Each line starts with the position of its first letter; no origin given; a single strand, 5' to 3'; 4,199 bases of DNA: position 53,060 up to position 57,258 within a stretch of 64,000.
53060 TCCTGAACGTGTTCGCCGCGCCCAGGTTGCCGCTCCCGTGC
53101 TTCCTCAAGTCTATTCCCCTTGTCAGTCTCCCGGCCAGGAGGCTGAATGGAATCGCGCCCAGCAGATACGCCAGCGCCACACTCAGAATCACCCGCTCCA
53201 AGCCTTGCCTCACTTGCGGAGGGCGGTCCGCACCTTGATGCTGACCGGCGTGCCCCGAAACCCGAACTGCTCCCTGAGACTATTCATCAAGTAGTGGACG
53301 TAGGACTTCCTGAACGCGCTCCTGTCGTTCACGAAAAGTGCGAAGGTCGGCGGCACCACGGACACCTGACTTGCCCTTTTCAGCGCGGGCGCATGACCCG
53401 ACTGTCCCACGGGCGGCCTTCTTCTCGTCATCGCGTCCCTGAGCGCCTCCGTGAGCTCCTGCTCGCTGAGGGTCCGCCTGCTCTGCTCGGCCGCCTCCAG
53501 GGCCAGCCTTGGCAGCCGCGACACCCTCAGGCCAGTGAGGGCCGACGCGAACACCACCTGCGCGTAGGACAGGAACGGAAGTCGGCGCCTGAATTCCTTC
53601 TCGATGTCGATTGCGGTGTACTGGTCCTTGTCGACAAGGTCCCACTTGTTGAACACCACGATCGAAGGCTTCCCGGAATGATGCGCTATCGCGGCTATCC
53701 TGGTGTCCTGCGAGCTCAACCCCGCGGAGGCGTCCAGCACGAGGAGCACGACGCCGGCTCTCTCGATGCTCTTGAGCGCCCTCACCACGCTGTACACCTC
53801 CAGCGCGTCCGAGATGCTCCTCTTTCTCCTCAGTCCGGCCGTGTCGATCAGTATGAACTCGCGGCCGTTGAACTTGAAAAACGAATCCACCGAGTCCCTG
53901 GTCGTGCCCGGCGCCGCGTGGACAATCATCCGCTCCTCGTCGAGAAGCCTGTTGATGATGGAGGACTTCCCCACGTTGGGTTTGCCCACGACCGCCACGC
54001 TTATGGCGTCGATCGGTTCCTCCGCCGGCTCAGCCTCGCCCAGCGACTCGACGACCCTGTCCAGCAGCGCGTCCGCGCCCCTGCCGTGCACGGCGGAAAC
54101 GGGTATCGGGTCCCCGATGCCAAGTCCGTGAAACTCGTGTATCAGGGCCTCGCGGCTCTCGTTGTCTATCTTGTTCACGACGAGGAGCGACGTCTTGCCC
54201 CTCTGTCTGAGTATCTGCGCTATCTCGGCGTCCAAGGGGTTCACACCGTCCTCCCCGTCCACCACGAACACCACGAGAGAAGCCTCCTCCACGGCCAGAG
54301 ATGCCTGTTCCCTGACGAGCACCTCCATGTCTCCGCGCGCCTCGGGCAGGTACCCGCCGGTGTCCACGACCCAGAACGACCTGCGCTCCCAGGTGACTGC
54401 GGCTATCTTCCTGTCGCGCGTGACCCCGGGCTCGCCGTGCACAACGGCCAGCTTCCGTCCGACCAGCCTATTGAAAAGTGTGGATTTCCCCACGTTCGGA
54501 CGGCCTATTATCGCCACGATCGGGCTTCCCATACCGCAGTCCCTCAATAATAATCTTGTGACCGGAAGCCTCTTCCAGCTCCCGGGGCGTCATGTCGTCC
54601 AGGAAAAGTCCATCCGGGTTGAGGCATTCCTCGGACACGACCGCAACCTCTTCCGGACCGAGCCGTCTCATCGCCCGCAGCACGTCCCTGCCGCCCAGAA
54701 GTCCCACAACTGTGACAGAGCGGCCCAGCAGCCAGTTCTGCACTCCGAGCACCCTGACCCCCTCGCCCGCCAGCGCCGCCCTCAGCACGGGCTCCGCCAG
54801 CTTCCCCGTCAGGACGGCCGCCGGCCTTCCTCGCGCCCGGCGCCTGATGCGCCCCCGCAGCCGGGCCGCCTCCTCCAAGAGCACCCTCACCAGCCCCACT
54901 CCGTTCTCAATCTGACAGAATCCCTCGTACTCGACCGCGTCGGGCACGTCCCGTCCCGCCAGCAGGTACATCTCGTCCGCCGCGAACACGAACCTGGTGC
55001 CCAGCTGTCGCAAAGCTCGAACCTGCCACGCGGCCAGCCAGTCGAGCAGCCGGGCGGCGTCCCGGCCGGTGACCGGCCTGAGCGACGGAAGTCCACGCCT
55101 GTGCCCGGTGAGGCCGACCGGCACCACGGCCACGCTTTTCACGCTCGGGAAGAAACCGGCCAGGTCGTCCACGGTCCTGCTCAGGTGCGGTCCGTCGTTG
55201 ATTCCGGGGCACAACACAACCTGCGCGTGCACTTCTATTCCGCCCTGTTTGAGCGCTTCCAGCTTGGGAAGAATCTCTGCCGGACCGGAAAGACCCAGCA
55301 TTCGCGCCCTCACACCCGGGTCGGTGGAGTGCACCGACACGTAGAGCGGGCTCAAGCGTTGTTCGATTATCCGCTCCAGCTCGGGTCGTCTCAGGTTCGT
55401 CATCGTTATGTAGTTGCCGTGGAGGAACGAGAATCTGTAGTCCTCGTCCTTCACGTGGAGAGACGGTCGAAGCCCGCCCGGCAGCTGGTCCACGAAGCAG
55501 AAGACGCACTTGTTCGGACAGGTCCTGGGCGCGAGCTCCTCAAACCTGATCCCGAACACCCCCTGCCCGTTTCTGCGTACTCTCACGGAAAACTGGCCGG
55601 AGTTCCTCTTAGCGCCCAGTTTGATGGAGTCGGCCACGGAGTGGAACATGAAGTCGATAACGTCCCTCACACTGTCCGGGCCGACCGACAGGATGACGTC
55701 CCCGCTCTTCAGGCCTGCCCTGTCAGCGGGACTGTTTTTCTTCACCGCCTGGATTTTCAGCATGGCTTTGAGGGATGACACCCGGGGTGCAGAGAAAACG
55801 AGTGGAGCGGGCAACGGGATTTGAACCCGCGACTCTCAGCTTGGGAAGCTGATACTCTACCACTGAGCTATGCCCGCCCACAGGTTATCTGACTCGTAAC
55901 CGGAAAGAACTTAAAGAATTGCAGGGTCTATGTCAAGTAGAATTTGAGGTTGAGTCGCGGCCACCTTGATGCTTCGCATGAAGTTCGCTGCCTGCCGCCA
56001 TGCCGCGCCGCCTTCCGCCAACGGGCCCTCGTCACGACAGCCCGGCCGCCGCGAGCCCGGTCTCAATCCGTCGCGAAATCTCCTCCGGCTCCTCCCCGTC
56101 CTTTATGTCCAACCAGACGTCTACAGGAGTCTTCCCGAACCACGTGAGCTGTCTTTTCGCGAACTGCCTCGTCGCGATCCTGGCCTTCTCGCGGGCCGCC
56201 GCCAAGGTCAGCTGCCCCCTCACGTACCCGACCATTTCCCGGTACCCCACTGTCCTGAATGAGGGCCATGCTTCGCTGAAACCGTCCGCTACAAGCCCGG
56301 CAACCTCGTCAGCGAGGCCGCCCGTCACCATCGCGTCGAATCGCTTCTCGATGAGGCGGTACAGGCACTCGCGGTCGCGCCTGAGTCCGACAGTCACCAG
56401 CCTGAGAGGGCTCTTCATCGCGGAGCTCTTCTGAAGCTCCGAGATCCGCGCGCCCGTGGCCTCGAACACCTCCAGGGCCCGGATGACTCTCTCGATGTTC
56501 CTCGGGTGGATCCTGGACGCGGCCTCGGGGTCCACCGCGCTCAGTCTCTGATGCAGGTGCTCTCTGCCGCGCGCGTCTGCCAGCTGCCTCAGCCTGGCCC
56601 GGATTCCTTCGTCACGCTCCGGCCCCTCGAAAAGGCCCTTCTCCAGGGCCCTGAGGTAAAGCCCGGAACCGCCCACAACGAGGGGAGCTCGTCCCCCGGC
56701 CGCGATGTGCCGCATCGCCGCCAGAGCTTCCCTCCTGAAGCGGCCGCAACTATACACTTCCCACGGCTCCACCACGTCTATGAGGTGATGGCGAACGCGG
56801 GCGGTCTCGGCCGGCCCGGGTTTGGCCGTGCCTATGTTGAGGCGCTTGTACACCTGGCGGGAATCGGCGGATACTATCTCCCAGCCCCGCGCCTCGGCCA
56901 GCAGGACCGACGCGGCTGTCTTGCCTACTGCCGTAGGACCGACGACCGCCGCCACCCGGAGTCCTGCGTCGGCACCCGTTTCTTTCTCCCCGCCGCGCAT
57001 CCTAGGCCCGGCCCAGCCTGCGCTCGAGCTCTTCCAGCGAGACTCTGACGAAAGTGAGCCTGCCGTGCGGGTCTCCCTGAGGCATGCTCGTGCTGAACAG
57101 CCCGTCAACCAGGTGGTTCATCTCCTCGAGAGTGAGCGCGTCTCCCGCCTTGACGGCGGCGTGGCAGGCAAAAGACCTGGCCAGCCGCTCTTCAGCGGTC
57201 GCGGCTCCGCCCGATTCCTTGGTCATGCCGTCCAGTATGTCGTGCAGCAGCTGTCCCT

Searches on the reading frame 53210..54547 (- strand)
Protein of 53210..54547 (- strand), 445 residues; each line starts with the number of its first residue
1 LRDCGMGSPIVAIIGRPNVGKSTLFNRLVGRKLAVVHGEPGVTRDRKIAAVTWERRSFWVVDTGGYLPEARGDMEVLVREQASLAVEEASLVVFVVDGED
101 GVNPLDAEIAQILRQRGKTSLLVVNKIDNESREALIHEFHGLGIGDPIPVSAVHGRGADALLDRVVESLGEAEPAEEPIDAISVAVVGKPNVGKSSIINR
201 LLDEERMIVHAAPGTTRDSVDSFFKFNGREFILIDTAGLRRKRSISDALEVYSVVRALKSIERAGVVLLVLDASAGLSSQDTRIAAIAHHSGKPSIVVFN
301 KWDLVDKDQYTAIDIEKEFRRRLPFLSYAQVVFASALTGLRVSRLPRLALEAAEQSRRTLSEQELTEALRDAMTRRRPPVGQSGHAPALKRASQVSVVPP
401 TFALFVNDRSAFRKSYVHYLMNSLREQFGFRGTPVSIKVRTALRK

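Call 10: search_protein_families(library=pfam, proteins=[window:53210-54547:-])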
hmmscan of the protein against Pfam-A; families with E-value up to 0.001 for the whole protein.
window:53210-54547:- (445 aa): 18 families
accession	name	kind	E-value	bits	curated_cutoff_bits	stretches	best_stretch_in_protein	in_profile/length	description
PF01926.29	MMR_HSR1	-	7.4e-57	190.8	21.9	2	11-126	2-113/113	50S ribosome-binding GTPase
PF02421.24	FeoB_N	-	9.9e-26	90.6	27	2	11-162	3-153/156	Ferrous iron transport protein B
PF14714.11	KH_dom-like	-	9.2e-23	80.8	27.3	1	361-440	3-81/81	KH-domain-like of EngA bacterial GTPase enzymes, C-terminal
PF00009.33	GTP_EFTU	-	4.9e-22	78.9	26.5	2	184-348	6-181/188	Elongation factor Tu GTP binding domain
PF00350.29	Dynamin_N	-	6.3e-13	49.5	27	0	184-216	1-33/168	Dynamin family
PF03193.22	RsgA_GTPase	-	1.1e-10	42.1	30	0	177-239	102-168/174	RsgA GTPase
PF04548.22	AIG1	-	2.2e-10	40.7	27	1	184-285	3-104/212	AIG1 family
PF02492.25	cobW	-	8.4e-10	39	20.7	0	230-312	85-165/180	CobW/HypB/UreG, nucleotide-binding domain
PF08477.19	Roc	-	3.1e-08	34.3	27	0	184-303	2-119/119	Ras of Complex, Roc, domain of DAPkinase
PF00071.28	Ras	-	7.6e-08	32.5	21.6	0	11-134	2-121/162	Ras family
PF13401.12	AAA_22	-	9.6e-07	29.6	27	0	9-135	6-100/130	AAA domain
PF16897.10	MMR_HSR1_Xtn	-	1.4e-05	25.5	35.2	0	119-169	57-104/106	C-terminal region of MMR_HSR1 domain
PF13479.12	AAA_24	-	0.00029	21.2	27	0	11-51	5-45/195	AAA domain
PF03029.23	ATP_bind_1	-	0.0003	21.1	27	0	228-319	90-182/240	Conserved hypothetical ATP binding protein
PF13238.12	AAA_18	-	0.00047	21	29.4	0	11-85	1-67/128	AAA domain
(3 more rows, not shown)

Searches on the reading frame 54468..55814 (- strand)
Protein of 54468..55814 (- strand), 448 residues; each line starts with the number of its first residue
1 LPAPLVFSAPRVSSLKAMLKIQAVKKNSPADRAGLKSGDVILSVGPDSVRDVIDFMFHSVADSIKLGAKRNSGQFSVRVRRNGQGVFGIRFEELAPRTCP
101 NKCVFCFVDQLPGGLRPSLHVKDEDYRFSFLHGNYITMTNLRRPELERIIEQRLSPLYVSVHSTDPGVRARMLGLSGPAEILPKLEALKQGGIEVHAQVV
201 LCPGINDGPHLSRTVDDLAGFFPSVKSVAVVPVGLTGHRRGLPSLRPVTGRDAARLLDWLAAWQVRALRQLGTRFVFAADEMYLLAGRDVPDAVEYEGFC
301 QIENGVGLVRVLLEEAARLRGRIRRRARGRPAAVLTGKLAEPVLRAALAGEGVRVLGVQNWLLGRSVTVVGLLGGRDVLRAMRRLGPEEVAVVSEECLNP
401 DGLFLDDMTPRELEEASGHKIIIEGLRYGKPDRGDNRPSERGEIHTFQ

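Call 10: search_protein_families(library=pfam, proteins=[window:54468-55814:-])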
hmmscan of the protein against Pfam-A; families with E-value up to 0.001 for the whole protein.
window:54468-55814:- (448 aa): 6 families
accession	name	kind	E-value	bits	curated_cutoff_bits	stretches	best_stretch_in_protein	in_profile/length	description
PF19238.5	Radical_SAM_2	-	1.8e-57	193.7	26.7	1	87-228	7-151/151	Radical SAM-like domain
PF04459.17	DUF512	-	6.9e-45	153.2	25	1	231-423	1-199/202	Protein of unknown function (DUF512)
PF17820.7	PDZ_6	-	4.5e-08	33.2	27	1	21-54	2-35/54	PDZ domain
PF13180.12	PDZ_2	-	9.1e-07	29.5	27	1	12-73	7-72/80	PDZ domain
PF04055.27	Radical_SAM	-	1.1e-05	26.1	29.5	0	140-208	85-157/166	Radical SAM superfamily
PF00595.29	PDZ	-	0.00015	22.5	23.2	1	19-52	27-60/81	PDZ domain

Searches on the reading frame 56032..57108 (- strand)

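Call 10: search_protein_families(library=pfam, proteins=[window:56032-57108:-])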
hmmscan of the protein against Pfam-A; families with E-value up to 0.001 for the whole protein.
window:56032-57108:- (358 aa): 3 families
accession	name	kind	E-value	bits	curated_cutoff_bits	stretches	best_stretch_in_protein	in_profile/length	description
PF01715.23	IPPT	-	5.1e-83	278.9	23.6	1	85-325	1-241/243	IPP transferase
PF01745.22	IPT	-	2.9e-09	37.1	20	1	51-106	2-57/233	Isopentenyl transferase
PF13671.12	AAA_33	-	0.00013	22.7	27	0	54-113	3-63/143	AAA domain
